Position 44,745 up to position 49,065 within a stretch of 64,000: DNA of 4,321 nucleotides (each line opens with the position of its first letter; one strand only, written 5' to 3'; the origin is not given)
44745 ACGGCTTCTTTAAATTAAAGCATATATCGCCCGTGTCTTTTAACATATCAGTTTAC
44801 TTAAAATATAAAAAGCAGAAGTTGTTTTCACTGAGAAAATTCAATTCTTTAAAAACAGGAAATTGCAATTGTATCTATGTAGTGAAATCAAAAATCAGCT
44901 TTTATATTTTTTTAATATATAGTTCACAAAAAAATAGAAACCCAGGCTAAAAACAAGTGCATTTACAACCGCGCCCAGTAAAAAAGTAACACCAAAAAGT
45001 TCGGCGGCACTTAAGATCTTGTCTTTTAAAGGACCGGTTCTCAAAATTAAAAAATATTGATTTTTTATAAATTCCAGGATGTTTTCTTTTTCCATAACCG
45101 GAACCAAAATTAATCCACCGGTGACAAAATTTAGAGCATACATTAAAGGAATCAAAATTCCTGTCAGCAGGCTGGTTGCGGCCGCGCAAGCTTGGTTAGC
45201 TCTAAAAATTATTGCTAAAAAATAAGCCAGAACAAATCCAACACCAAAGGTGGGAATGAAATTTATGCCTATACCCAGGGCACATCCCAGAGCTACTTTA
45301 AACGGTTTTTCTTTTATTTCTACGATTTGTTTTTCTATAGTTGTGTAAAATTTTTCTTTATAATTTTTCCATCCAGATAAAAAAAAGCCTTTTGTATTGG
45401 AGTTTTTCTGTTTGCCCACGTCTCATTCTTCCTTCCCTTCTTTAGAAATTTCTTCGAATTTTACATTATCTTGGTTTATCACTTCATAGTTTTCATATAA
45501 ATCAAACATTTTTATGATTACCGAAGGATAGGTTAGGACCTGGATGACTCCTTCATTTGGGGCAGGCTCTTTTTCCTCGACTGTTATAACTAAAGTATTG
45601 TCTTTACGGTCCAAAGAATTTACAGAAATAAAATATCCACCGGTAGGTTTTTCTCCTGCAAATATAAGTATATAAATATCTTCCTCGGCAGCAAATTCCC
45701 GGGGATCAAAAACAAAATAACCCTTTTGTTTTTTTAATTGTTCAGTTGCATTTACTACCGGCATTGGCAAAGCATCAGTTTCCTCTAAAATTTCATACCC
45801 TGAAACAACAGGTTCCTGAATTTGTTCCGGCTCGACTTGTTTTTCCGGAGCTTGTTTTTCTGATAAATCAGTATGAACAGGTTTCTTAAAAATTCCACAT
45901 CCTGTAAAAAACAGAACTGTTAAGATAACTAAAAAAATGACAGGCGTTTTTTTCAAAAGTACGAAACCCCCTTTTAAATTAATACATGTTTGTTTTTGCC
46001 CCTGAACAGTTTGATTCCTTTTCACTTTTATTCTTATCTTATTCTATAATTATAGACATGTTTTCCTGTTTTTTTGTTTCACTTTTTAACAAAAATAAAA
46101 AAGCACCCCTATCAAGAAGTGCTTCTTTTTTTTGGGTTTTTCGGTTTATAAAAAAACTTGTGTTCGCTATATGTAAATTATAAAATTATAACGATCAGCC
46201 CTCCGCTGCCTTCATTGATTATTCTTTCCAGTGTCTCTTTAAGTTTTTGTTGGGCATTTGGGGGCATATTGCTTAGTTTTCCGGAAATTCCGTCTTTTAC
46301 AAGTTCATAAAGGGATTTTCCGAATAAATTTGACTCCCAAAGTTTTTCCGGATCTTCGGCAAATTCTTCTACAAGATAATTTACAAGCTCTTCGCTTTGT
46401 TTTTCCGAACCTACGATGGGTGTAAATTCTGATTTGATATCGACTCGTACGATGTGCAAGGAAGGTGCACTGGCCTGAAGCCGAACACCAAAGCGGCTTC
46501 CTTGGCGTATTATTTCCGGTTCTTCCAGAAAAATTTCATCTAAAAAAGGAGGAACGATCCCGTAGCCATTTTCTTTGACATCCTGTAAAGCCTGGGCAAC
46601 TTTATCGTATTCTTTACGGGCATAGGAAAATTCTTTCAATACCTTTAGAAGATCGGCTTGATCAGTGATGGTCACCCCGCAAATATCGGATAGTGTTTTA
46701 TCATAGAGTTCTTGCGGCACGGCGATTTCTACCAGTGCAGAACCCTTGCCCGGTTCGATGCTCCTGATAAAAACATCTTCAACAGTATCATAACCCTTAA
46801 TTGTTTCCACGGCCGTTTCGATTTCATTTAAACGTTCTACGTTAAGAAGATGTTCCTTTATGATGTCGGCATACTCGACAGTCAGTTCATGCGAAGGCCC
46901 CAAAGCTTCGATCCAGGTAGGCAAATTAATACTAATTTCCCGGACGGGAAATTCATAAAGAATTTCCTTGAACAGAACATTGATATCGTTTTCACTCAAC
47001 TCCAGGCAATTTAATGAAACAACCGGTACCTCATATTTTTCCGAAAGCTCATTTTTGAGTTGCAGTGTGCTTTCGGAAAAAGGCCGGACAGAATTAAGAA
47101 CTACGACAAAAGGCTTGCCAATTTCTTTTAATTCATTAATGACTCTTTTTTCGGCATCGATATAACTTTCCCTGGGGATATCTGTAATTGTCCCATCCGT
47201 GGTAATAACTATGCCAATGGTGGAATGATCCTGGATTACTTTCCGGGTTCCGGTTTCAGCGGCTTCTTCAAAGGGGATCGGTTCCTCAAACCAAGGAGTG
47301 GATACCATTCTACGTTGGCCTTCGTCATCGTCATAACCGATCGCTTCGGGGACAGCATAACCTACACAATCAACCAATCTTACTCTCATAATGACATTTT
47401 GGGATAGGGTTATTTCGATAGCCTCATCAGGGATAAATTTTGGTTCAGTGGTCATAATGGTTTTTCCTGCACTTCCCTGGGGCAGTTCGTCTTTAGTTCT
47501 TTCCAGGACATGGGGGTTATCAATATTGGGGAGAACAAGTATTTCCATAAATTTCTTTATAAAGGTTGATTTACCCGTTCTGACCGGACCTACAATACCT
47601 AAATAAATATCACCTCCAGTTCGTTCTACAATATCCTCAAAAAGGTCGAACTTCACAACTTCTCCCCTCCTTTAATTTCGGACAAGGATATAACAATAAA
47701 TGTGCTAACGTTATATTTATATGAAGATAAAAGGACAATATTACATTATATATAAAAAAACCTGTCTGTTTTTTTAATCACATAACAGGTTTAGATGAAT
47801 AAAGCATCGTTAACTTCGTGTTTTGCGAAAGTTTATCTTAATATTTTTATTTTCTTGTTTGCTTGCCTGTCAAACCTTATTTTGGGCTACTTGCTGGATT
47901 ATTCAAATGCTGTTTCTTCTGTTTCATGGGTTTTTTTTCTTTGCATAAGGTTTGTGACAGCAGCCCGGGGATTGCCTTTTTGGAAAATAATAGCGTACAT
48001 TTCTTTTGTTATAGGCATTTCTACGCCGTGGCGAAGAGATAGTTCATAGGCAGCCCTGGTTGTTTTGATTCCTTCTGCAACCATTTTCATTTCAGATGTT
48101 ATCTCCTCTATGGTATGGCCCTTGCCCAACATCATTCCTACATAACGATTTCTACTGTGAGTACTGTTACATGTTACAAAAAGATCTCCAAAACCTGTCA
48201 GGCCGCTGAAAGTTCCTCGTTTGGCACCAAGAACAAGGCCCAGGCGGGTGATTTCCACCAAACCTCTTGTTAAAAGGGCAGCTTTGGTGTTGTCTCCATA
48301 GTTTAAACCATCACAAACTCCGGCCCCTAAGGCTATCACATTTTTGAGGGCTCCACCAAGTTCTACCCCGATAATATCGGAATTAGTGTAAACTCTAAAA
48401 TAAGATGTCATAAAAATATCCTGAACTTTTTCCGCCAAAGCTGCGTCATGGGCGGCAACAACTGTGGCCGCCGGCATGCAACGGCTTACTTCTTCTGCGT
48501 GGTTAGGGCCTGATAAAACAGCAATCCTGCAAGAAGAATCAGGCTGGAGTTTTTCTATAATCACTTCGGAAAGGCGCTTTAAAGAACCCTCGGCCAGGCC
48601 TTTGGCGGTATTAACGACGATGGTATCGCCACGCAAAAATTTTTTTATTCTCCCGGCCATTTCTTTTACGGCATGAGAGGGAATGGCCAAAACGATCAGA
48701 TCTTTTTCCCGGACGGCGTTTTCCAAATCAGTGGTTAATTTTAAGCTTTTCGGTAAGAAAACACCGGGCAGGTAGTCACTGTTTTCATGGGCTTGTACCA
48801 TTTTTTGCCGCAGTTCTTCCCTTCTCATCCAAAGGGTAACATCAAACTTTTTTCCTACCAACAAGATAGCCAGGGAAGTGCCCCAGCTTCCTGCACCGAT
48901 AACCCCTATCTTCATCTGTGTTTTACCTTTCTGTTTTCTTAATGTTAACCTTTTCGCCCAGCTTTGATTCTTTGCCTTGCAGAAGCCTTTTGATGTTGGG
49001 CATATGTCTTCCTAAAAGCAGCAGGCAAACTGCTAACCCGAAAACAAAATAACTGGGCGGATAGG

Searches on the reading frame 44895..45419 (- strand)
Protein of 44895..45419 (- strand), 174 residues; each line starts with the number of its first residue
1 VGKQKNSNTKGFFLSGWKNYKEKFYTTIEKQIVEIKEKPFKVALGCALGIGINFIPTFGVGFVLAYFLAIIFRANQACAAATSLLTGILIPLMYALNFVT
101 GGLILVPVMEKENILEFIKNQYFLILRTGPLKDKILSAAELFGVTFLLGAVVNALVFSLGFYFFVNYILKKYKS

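Call 32: search_protein_families(library=ncbifam, proteins=[window:44895-45419:-], max_evalue=0.00001)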
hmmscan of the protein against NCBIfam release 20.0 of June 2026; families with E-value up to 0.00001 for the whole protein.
window:44895-45419:- (174 aa): 1 family
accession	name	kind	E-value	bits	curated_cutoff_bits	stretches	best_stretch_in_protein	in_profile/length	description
NF047382.1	T4SS_eff_BspA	equivalog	6e-09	36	300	1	28-162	32-163/179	type IV secretion system effector BspA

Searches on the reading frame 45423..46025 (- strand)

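Call 32: search_protein_families(library=ncbifam, proteins=[window:45423-46025:-], max_evalue=0.00001)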
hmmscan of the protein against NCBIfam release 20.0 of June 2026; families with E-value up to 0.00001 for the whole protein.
window:45423-46025:- (200 aa): 1 family
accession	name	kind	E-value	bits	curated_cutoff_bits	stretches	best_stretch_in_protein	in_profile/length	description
NF033596.1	denti_PrcB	equivalog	3e-09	36.9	125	1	115-173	108-166/176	dentilisin complex subunit PrcB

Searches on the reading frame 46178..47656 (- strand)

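Call 32: search_protein_families(library=ncbifam, proteins=[window:46178-47656:-], max_evalue=0.00001)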
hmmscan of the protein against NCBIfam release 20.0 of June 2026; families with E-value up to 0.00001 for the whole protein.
window:46178-47656:- (492 aa): 1 family
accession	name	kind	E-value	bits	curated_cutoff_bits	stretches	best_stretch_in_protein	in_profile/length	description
TIGR02836.1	spore_IV_A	equivalog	3.7e-225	748.5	459.9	1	2-492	3-492/492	stage IV sporulation protein A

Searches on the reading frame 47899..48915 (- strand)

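Call 32: search_protein_families(library=ncbifam, proteins=[window:47899-48915:-], max_evalue=0.00001)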
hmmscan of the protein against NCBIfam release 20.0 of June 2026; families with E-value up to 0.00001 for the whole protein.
window:47899-48915:- (338 aa): 19 families
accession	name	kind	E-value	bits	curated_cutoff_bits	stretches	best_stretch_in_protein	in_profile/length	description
NF000941.0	PRK00094.1-3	equivalog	9.7e-135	449.1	423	1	2-334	3-335/336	NAD(P)H-dependent glycerol-3-phosphate dehydrogenase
NF000942.0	PRK00094.1-4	subfamily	8.3e-133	442.7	257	1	1-332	3-333/334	NAD(P)H-dependent glycerol-3-phosphate dehydrogenase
NF000940.0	PRK00094.1-2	subfamily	1.2e-111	373.3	202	1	1-332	1-329/330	NAD(P)H-dependent glycerol-3-phosphate dehydrogenase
NF011211.0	PRK14618.1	equivalog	6.8e-104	347.6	489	1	1-330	5-327/328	NAD(P)H-dependent glycerol-3-phosphate dehydrogenase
NF009098.0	PRK12439.1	equivalog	1.8e-100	336.6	436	1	2-337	9-341/341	NAD(P)H-dependent glycerol-3-phosphate dehydrogenase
NF000939.0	PRK00094.1-1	equivalog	1e-98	330.5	473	1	2-333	7-337/339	NAD(P)H-dependent glycerol-3-phosphate dehydrogenase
NF000946.0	PRK00094.2-4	equivalog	3.7e-95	318.8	455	1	2-332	6-333/342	NAD(P)H-dependent glycerol-3-phosphate dehydrogenase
NF011212.0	PRK14619.1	equivalog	3.7e-90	302.3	377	1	61-331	39-307/309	NAD(P)H-dependent glycerol-3-phosphate dehydrogenase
NF000944.0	PRK00094.2-2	equivalog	3.6e-84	282.8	603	1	1-326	21-342/371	NAD(P)H-dependent glycerol-3-phosphate dehydrogenase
NF000943.0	PRK00094.2-1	equivalog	9.3e-74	248.7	400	1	1-326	1-295/296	NAD(P)H-dependent glycerol-3-phosphate dehydrogenase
TIGR03376.1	glycerol3P_DH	equivalog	7.9e-68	229.1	285.5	1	2-316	1-335/342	glycerol-3-phosphate dehydrogenase (NAD(+))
NF011213.0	PRK14620.1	equivalog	7e-63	212.8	478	1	1-322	1-323/326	NAD(P)H-dependent glycerol-3-phosphate dehydrogenase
NF000947.0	PRK00094.2-5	equivalog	5.8e-62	210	251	1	1-313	5-317/323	NAD(P)H-dependent glycerol-3-phosphate dehydrogenase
NF000945.0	PRK00094.2-3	equivalog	7.6e-51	173.8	491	1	1-325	1-348/352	NAD(P)H-dependent glycerol-3-phosphate dehydrogenase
NF006083.0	PRK08229.1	equivalog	4.4e-08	32.5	371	1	2-109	4-112/341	2-dehydropantoate 2-reductase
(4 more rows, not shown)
